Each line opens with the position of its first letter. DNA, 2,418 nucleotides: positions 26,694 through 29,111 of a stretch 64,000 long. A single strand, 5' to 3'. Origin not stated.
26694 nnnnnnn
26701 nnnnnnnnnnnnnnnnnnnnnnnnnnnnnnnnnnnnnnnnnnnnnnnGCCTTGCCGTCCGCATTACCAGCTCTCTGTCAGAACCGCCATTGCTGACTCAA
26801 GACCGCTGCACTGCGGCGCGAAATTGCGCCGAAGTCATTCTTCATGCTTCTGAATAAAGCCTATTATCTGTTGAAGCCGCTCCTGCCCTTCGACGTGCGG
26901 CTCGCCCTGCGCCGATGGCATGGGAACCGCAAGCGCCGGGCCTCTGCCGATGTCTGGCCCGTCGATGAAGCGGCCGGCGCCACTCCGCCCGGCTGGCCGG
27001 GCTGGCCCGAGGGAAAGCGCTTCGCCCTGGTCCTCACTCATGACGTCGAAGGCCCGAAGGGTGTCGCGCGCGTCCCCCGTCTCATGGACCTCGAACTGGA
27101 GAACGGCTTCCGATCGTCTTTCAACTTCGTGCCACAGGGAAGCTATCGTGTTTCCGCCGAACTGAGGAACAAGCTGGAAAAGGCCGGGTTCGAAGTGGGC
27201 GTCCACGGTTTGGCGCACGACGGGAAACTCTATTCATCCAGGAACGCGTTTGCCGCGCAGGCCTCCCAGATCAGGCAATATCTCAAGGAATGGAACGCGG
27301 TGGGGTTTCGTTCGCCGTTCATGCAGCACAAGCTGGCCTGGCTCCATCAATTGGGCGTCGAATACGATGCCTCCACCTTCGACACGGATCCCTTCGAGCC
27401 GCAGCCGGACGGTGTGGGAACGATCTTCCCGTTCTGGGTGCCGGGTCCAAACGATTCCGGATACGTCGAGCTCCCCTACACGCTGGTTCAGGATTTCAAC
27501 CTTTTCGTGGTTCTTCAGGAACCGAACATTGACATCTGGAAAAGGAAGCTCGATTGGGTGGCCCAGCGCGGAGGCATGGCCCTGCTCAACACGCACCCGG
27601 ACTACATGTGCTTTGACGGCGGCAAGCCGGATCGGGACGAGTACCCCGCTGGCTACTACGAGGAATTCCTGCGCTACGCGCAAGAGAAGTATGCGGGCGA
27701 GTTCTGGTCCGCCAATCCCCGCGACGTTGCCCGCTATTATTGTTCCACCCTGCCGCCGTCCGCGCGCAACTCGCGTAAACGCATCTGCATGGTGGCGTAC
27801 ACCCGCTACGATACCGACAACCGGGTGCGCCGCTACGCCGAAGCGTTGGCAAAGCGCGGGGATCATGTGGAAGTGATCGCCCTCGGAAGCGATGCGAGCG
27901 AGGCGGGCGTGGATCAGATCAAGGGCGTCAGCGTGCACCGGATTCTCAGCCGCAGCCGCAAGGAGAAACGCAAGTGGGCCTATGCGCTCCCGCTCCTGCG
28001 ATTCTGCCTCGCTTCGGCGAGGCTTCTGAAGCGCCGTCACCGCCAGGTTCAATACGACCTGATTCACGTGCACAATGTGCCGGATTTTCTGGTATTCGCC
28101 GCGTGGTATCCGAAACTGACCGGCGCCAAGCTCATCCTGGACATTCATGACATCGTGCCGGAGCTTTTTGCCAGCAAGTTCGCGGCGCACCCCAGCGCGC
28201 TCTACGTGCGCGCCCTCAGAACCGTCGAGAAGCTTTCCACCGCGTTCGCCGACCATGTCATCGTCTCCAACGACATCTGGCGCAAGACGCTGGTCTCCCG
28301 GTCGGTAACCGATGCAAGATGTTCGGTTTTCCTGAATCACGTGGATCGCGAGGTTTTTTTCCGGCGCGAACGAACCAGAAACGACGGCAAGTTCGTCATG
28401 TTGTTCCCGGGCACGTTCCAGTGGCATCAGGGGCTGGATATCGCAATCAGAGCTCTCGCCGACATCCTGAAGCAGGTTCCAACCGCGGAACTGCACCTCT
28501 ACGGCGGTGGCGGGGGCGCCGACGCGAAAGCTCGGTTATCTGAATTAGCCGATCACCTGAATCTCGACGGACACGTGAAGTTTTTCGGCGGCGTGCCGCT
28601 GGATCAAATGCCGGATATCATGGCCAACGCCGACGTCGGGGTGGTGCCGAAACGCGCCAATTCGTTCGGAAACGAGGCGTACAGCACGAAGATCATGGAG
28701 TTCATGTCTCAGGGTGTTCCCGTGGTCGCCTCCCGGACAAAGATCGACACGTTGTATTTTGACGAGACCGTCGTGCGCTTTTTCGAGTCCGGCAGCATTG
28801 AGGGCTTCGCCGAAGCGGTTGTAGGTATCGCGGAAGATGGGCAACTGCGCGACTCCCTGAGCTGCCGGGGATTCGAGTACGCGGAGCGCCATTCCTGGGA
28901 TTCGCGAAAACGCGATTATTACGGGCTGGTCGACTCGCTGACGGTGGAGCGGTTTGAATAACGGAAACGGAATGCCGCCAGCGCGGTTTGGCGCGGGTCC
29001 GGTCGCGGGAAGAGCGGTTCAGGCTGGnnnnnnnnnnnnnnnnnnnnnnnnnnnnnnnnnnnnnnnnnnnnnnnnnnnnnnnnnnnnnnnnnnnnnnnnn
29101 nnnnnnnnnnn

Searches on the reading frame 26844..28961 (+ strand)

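Call 34: search_protein_families(library=ncbifam, proteins=[window:26844-28961:+], max_evalue=0.00001)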
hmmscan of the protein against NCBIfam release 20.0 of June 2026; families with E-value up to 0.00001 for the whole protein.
window:26844-28961:+ (705 aa): 13 families
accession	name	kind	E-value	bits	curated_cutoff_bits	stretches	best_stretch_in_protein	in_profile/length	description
TIGR04063.1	stp3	hypoth_equivalog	2.1e-21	76.3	442.05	1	352-693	45-389/397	TIGR04063 family PEP-CTERM/XrtA system glycosyltransferase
TIGR03449.1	mycothiol_MshA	equivalog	8.1e-18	64.5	462.5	1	329-688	28-392/406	D-inositol-3-phosphate glycosyltransferase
NF007640.0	PRK10307.1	subfamily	7.7e-15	54.7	276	1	387-683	91-390/411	WcaI family glycosyltransferase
TIGR04047.1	MSMEG_0565_glyc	hypoth_equivalog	8.9e-13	48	259.85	1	332-688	22-363/373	MSMEG_0565 family glycosyltransferase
NF041876.1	EPS_EpsE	equivalog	1.1e-12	47.9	400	1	360-677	71-373/389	exopolysaccharide biosynthesis GT4 family glycosyltransferase EpsE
NF038229.1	Glyco4_Geo_Pelo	equivalog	9.5e-10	38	400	1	469-679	110-315/338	GPMC system family 4 glycosyltransferase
TIGR03999.1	thiol_BshA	equivalog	1.5e-09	37.3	273.7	1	456-682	132-356/375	N-acetyl-alpha-D-glucosaminyl L-malate synthase BshA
NF038255.1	exopoly_VpsD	equivalog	7.3e-09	34.9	300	1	380-659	79-344/381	VpsD family glycosyltransferase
NF047676.1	TeichurnBiosyTuaH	equivalog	9e-09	34.7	550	1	327-686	18-374/384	teichuronic acid biosynthesis protein TuaH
TIGR03088.1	stp2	hypoth_equivalog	7.6e-08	31.8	409.05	1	463-697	131-371/374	TIGR03088 family PEP-CTERM/XrtA system glycosyltransferase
NF041010.1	glycosy_Agl16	equivalog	4.6e-07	29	575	1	405-686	75-338/352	glycosylation protein Agl16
TIGR04157.1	glyco_rSAM_CFB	subfamily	5.9e-07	28.8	400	1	483-632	197-332/406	TIGR04157 family glycosyltransferase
NF046085.1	XrtY_assoc_Gly1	equivalog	5.2e-06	25.6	400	1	483-633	174-317/387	XrtY-associated glycosyltransferase XYAG1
